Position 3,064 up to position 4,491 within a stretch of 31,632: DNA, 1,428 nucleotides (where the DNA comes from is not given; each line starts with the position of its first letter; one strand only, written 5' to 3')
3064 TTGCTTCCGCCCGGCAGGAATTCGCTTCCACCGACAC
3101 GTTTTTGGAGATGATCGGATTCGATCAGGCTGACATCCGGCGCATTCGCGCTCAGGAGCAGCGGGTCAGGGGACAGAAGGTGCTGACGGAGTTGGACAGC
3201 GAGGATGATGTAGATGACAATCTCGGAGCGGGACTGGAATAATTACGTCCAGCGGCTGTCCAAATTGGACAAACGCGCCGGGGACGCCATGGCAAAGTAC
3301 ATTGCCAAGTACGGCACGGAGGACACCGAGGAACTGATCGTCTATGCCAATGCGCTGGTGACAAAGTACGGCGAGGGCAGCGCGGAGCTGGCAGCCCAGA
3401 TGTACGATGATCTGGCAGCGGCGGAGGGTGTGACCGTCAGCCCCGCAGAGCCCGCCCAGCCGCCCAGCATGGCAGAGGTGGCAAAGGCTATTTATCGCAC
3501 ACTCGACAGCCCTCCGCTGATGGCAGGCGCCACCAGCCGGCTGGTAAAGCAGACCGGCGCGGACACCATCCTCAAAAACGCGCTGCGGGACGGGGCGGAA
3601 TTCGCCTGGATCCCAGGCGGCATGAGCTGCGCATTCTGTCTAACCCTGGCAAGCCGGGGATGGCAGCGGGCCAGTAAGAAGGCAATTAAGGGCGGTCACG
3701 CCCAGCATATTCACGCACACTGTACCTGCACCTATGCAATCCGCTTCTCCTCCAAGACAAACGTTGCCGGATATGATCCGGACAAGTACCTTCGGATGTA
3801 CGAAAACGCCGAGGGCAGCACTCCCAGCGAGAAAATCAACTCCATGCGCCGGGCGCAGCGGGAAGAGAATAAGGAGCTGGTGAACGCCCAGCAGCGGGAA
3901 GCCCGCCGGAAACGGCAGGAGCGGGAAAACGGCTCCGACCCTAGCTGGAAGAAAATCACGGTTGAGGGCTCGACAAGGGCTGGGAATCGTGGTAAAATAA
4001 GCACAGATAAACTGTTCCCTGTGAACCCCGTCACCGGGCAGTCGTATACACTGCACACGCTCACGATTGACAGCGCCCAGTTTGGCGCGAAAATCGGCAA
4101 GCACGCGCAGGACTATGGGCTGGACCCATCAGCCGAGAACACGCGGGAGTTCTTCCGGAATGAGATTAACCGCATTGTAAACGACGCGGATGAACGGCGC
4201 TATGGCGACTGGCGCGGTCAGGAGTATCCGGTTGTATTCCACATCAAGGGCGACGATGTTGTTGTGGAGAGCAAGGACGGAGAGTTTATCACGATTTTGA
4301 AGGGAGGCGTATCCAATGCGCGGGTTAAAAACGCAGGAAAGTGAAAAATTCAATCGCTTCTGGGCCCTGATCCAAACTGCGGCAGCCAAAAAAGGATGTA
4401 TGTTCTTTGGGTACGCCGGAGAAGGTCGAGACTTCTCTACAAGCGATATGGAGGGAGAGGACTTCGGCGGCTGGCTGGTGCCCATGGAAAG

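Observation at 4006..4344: MuF head-morphogenesis protein ends in a toxin-like module resembling a colicin-D/BECR-fold RNase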

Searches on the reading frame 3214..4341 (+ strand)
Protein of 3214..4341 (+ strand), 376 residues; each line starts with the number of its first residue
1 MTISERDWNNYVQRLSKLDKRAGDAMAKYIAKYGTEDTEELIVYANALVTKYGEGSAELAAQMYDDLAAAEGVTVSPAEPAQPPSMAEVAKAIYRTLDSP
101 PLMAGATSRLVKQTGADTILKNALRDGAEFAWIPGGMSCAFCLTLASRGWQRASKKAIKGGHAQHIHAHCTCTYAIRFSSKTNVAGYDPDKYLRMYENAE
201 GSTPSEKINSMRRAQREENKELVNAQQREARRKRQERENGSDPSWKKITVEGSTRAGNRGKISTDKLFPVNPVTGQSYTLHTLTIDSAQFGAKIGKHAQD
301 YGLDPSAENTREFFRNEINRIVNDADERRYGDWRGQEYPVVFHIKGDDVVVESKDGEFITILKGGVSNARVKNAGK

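Call 3: search_protein_families(library=pfam, proteins=[window:3214-4341:+], max_evalue=1)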
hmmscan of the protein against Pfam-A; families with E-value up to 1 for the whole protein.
window:3214-4341:+ (376 aa): 2 families
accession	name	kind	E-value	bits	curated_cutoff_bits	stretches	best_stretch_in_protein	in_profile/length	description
PF25310.1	VG15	-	2.4e-47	162.3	26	1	3-199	2-212/212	VG15 protein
PF11429.13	Colicin_D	-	0.04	14.7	25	1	296-360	7-72/84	Colicin D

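Call 4: search_protein_families(library=phrogs, proteins=[window:3214-4341:+], max_evalue=1)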
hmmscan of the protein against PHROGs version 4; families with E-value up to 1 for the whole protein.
window:3214-4341:+ (376 aa): 6 families
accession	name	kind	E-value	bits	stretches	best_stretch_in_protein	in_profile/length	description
phrog_193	-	head and packaging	3.5e-32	113.6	1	10-236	28-299/449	head maturation protease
phrog_13257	-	head and packaging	1.6e-23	84.6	1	2-233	4-246/405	head maturation protease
phrog_1752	-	head and packaging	3.5e-18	66.8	1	11-267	11-288/828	head maturation protease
phrog_674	-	unknown function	0.02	15.2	1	185-241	191-246/312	-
phrog_4185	-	head and packaging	0.025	15.5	1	29-64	59-94/144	minor head protein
phrog_34904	-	unknown function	0.043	15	1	9-69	7-64/83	-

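Call 5: find_homologous_proteins(query=window:3214-4341:+)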
Query window:3214-4341:+ (376 aa): 4493 proteins with E <= 0.001 among 8000 candidates; the best 120 are listed.
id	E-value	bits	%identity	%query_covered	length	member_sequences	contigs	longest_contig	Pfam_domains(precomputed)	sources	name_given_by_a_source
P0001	8.4e-236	800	94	100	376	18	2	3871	PF25310.2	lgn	-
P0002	6.5e-232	787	93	100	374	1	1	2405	PF25310.2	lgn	-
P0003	4.5e-225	764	91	100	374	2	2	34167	PF25310.2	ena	-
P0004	1.3e-216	737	87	100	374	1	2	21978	PF25310.2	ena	-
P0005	5.4e-215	731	86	100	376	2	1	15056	PF25310.2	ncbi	-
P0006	7.0e-189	645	76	100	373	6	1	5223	PF25310.2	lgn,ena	-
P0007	1.5e-181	621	74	99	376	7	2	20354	PF25310.2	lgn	-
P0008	5.7e-168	577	97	71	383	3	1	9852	PF25310.2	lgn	-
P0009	2.3e-163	561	94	71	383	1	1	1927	PF25310.2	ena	-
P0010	4.6e-162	557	94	71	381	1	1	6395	PF25310.2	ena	-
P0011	1.0e-161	556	94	71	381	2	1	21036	PF25310.2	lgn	-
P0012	4.5e-161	554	94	71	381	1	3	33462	PF25310.2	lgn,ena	-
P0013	4.8e-143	495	84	73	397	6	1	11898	PF25310.2,PF18451.8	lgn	-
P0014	6.5e-143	494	61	99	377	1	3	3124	PF25310.2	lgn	-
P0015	1.1e-142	493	84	71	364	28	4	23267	PF25310.2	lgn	-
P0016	5.7e-142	491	84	73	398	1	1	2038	PF25310.2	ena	-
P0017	3.4e-140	485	82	73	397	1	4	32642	PF25310.2,PF18451.8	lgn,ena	-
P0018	7.7e-136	471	80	73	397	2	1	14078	PF25310.2,PF18451.8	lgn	-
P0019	4.4e-132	458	77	73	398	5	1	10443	PF25310.2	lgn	-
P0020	2.1e-130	453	58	100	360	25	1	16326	PF25310.2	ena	-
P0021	2.2e-128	446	56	99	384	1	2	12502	PF25310.2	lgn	-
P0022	3.6e-125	436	74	73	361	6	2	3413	PF25310.2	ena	-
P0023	5.1e-124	432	80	64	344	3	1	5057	PF25310.2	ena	-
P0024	1.1e-123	431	68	77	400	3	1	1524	PF25310.2,PF18451.8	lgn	-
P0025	2.2e-122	427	69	77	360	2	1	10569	PF25310.2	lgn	-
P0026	3.3e-122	426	84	61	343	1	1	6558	PF25310.2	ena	-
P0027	3.7e-121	423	79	63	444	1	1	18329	PF25310.2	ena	-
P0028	5.6e-121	422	54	99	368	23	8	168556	PF25310.2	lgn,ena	-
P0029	7.5e-121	422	78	63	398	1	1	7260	PF25310.2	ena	-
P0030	2.7e-120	420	78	63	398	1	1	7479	PF25310.2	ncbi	-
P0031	6.4e-120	418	66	80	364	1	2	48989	PF25310.2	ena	-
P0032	5.6e-119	415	52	99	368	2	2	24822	PF25310.2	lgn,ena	-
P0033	9.5e-119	415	52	99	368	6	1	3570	PF25310.2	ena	-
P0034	9.6e-119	415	53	99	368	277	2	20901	PF25310.2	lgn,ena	-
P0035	1.5e-118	414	52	99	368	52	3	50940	PF25310.2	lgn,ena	-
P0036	6.7e-116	405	53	96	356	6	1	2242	PF25310.2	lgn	-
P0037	1.3e-115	404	52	100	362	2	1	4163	PF25310.2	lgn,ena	-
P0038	5.5e-114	399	68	71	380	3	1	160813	PF25310.2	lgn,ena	-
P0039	7.3e-114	399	64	75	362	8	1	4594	PF25310.2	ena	-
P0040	3.6e-112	393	51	100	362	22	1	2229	PF25310.2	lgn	-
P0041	2.8e-111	390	51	99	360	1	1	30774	PF25310.2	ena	-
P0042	4.2e-111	389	67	73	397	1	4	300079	PF25310.2,PF18451.8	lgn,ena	-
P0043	5.3e-109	383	52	98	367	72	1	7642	PF25310.2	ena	-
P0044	4.9e-107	376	66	73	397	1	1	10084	PF25310.2,PF18451.8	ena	-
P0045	1.9e-106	374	70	64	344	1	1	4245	PF25310.2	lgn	-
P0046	1.4e-104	368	50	100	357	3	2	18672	PF25310.2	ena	-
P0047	1.2e-100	355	49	100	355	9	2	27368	PF11429.13,PF25310.2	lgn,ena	-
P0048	1.3e-99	352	60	73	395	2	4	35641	PF25310.2,PF18451.8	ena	-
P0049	9.7e-99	349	63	67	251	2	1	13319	PF25310.2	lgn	-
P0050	1.3e-96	342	59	73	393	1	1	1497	PF25310.2,PF18451.8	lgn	-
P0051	1.0e-94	336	45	99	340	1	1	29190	PF25310.2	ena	-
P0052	1.4e-92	329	52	78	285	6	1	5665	PF25310.2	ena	-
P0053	1.8e-91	325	48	92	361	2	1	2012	PF25310.2,PF21814.3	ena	-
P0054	8.2e-91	323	63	63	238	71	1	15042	PF25310.2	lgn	-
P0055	2.2e-90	321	63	63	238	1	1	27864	PF25310.2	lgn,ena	-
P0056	2.3e-90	321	47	92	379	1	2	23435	PF25310.2,PF21814.3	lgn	-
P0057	3.1e-90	321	63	63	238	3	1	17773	PF25310.2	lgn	-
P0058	2.1e-89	318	57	70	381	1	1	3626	PF25310.2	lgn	-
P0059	4.9e-89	317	57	70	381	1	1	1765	PF25310.2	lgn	-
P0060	5.0e-89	317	57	70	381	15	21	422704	PF25310.2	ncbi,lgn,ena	-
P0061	5.0e-89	317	57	70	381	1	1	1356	PF25310.2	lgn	-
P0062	5.5e-89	317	62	63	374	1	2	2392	PF25310.2,PF15542.12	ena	-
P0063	5.6e-89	317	57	70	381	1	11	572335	PF25310.2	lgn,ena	-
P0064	6.7e-89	316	58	67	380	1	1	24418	PF25310.2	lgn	-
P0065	8.8e-89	316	60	65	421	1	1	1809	PF25310.2,PF03496.21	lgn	-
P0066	1.1e-88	316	60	64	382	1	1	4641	PF25310.2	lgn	-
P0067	1.2e-88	316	61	64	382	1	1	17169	PF25310.2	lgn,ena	-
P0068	1.3e-88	316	57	68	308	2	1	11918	PF25310.2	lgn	-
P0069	1.6e-88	315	56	70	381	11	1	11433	PF25310.2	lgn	-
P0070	1.6e-88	315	63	63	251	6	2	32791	PF25310.2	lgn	-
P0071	1.7e-88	315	60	64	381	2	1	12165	PF25310.2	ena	-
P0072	1.8e-88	315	56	70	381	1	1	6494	PF25310.2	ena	-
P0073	2.5e-88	315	56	70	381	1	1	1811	PF25310.2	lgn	-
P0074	2.5e-88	315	56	70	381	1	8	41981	PF25310.2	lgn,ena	-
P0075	2.9e-88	314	60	64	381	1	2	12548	PF25310.2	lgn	-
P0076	2.9e-88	314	63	60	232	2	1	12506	PF25310.2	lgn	-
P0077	3.5e-88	314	56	70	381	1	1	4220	PF25310.2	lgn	-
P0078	3.6e-88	314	56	70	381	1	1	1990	PF25310.2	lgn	-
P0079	3.6e-88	314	56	70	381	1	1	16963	PF25310.2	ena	-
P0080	3.7e-88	314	56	70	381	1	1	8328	PF25310.2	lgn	-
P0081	5.5e-88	313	59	64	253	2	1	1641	PF25310.2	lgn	-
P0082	5.6e-88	313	62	60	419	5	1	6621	PF25310.2,PF03496.21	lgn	-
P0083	5.8e-88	313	60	64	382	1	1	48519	PF25310.2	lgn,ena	-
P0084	1.0e-87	313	56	70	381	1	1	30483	PF25310.2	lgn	-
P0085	1.2e-87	312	56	70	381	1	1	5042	PF25310.2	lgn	-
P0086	1.5e-87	312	56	70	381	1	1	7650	PF25310.2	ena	-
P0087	2.3e-87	311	63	60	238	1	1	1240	PF25310.2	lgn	-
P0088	2.9e-87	311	61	63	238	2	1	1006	PF25310.2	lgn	-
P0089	4.0e-87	311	61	65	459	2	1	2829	PF25310.2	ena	-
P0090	4.9e-87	310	61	63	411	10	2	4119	PF25310.2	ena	-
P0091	6.0e-87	310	63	63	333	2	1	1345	PF25310.2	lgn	-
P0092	7.0e-87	310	66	57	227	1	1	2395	PF25310.2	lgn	-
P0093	8.7e-87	309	61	63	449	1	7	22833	PF25310.2,PF03496.21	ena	-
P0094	9.4e-87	309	61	60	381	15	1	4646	PF25310.2,PF18451.8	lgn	-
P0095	9.5e-87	309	53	73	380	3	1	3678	PF25310.2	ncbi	-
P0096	1.2e-86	309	45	99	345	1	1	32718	PF25310.2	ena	-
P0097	1.6e-86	309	61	63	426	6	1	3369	PF25310.2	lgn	-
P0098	1.7e-86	309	63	60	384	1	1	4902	PF25310.2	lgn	-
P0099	2.3e-86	308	60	64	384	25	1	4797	PF25310.2,PF18451.8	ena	-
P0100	2.4e-86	308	62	61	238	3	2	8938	PF25310.2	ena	-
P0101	2.5e-86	308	59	64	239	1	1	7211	PF25310.2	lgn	-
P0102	2.5e-86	308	61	61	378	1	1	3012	PF25310.2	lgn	-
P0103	2.5e-86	308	59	64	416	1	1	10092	PF25310.2,PF15542.12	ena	-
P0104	3.9e-86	307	60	63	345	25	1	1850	PF25310.2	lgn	-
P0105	4.1e-86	307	60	62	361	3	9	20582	PF25310.2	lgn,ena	-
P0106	4.2e-86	307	59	63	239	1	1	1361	PF25310.2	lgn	-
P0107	4.3e-86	307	55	72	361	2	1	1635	PF25310.2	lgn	-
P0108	4.5e-86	307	63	60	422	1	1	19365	PF25310.2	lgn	-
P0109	4.9e-86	307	59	64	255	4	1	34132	PF25310.2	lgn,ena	-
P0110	5.0e-86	307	60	61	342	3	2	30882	PF25310.2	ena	-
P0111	5.1e-86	307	63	60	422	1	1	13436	PF25310.2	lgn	-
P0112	5.2e-86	307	60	64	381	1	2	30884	PF25310.2,PF18451.8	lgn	-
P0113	5.5e-86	307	57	67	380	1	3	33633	PF25310.2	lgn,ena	-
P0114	5.8e-86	307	59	64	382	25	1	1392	PF25310.2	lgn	-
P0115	6.3e-86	307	62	63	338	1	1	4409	PF25310.2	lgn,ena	-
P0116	6.3e-86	307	63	58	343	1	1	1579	PF25310.2,PF21814.3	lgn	-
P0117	6.4e-86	307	62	61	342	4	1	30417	PF25310.2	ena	-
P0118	7.6e-86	306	58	64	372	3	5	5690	PF25310.2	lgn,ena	-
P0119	7.9e-86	306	59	64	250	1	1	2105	PF25310.2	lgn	-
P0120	8.1e-86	306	60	63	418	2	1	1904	PF25310.2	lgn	-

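Call 16: find_encoding_contigs(protein=P0003, flank=3000, max_places=2)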
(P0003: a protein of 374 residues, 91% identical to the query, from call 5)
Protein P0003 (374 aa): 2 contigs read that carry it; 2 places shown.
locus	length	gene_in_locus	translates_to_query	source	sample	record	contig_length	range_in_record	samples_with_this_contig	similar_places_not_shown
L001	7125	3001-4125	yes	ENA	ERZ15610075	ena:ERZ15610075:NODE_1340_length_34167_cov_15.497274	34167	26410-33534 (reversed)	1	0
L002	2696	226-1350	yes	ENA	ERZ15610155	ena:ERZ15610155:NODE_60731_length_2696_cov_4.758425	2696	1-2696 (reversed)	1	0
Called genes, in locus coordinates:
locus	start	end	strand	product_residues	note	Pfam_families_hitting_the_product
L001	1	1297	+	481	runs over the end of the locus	-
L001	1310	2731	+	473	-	PF05133:SPP1_portal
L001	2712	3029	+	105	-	-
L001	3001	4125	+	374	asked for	PF25310:VG15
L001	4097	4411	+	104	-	-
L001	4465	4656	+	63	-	-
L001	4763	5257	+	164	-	-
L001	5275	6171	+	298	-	PF05065:Phage_capsid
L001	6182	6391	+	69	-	-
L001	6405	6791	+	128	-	-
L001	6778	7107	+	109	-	-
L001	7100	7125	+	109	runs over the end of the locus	-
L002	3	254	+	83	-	?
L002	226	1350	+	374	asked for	PF25310:VG15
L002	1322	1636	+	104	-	-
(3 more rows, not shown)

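Call 17: find_encoding_contigs(protein=P0012, flank=3000, max_places=2)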
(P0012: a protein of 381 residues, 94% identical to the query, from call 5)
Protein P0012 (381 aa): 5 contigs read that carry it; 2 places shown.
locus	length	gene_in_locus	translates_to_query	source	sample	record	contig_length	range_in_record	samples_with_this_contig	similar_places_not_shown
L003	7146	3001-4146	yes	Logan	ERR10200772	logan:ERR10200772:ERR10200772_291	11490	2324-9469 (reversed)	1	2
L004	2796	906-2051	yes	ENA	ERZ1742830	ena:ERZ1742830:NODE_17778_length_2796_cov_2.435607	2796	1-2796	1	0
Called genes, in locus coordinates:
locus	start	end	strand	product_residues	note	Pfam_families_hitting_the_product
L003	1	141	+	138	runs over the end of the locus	-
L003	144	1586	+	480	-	-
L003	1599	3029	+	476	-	PF05133:SPP1_portal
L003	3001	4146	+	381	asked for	PF25310:VG15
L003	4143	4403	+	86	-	-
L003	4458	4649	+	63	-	-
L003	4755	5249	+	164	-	-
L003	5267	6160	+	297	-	PF05065:Phage_capsid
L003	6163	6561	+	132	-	-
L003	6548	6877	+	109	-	-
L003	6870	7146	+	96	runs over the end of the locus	-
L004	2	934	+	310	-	?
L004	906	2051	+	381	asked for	PF25310:VG15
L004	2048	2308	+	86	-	-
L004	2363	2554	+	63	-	-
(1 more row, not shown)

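Call 18: find_encoding_contigs(protein=P0017, flank=3000, max_places=2)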
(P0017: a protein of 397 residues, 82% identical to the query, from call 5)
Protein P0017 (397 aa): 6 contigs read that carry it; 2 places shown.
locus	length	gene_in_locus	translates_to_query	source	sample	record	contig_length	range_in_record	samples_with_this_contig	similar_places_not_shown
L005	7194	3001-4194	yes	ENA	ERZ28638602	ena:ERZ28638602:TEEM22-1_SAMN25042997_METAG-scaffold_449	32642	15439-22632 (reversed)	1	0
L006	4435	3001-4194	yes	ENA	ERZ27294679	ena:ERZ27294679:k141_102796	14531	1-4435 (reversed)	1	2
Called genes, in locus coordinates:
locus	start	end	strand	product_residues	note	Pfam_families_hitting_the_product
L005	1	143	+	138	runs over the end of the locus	-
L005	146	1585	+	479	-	-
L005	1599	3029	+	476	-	PF05133:SPP1_portal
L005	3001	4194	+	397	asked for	PF25310:VG15, PF18451:CdiA_C (faint)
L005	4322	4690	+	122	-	PF09639:YjcQ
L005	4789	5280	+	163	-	-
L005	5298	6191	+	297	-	PF05065:Phage_capsid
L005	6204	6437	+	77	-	-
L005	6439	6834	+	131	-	-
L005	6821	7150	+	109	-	-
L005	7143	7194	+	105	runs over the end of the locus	-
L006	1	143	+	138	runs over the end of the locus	-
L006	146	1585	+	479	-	-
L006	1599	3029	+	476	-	PF05133:SPP1_portal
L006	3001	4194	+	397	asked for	PF25310:VG15, PF18451:CdiA_C (faint)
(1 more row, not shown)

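Call 42: search_protein_families(library=ncbifam, proteins=[window:3214-4341:+], max_evalue=0.1)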
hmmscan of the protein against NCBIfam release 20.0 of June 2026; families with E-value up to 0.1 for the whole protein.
window:3214-4341:+ (376 aa): 0 families

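Call 71: search_dna_similar(query=window:3214-4341:+, collection=phages, mode=protein, max_rows=15, max_evalue=0.001)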
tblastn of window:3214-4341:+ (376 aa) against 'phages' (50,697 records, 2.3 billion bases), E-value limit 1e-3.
Records with a match: 218; places in all: 218; records where one place covers at least 80% of the query: 0.
Best place of each record, by identity: 60-80% 2; <60% 216.
By first word of the organism name: Mycobacterium 157; Propionibacterium 33; Cutibacterium 9; Arthrobacter 8; Bacteriophage 5; Rothia 2; Actinomyces 1; Mycolicibacterium 1; Bifidobacterium 1; Siphoviridae 1.
By host as written in the record: Mycobacterium smegmatis mc2 155 95; Mycobacterium smegmatis mc#155 24; Cutibacterium acnes 13; Mycobacterium smegmatis mc2155 12; - 11; Mycobacterium tuberculosis; Mycobacterium smegmatis 10; Propionibacterium freudenreichii TL110 8; Propionibacterium acnes 7; and 22 more.
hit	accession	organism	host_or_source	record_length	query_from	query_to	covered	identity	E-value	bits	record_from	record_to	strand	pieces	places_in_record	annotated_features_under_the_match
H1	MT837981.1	Bacteriophage sp.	human fecal samples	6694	1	224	60%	60.7%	2e-82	279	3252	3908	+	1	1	record has no annotation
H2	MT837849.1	Bacteriophage sp.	human fecal samples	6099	1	224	60%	60.3%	7e-78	266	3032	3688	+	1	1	record has no annotation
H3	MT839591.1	Bacteriophage sp.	human fecal samples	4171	1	172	46%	58.4%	2e-59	213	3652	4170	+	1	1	record has no annotation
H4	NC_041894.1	Propionibacterium phage E6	Propionibacterium freudenreichii TL110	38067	7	217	56%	29.6%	2e-11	71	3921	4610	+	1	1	5: head maturation protease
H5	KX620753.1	Propionibacterium phage E6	Propionibacterium freudenreichii TL110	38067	7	217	56%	29.6%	2e-11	71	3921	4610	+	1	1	5: hypothetical protein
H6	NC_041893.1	Propionibacterium phage Doucette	Propionibacterium freudenreichii TL110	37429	7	217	56%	29.6%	3e-11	71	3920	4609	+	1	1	5: head maturation protease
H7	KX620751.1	Propionibacterium phage Doucette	Propionibacterium freudenreichii TL110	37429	7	217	56%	29.6%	3e-11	71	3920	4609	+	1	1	5: hypothetical protein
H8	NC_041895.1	Propionibacterium phage G4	Propionibacterium freudenreichii TL110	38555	7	217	56%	29.6%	3e-11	71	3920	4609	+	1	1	5: head maturation protease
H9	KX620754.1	Propionibacterium phage G4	Propionibacterium freudenreichii TL110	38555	7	217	56%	29.6%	3e-11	71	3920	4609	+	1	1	5: hypothetical protein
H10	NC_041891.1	Propionibacterium phage B22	Propionibacterium freudenreichii TL110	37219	7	217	56%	29.6%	4e-10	67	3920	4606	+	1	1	5: head maturation protease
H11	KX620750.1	Propionibacterium phage B22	Propionibacterium freudenreichii TL110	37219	7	217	56%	29.6%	4e-10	67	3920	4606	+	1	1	5: hypothetical protein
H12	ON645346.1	Arthrobacter phage Zucker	Arthrobacter globiformis NRRL B-2979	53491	16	224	56%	29.5%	1e-13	79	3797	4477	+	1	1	5: hypothetical protein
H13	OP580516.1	Arthrobacter phage Bauer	Arthrobacter globiformis NRRL B-2979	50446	16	224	56%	29.1%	3e-13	77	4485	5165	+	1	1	6: hypothetical protein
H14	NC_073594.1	Arthrobacter phage Bauer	Arthrobacter globiformis NRRL B-2979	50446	16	224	56%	29.1%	3e-13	77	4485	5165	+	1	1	6: hypothetical protein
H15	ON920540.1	Actinomyces phage LC001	Schalia odontolyticus XH001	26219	39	216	47%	32.3%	5e-13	76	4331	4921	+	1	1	record has no annotation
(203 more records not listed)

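Call 77: search_protein_families(library=padloc, proteins=[window:3214-4341:+], max_evalue=0.1)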
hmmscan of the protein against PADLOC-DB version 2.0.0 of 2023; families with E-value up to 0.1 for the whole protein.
window:3214-4341:+ (376 aa): 0 families
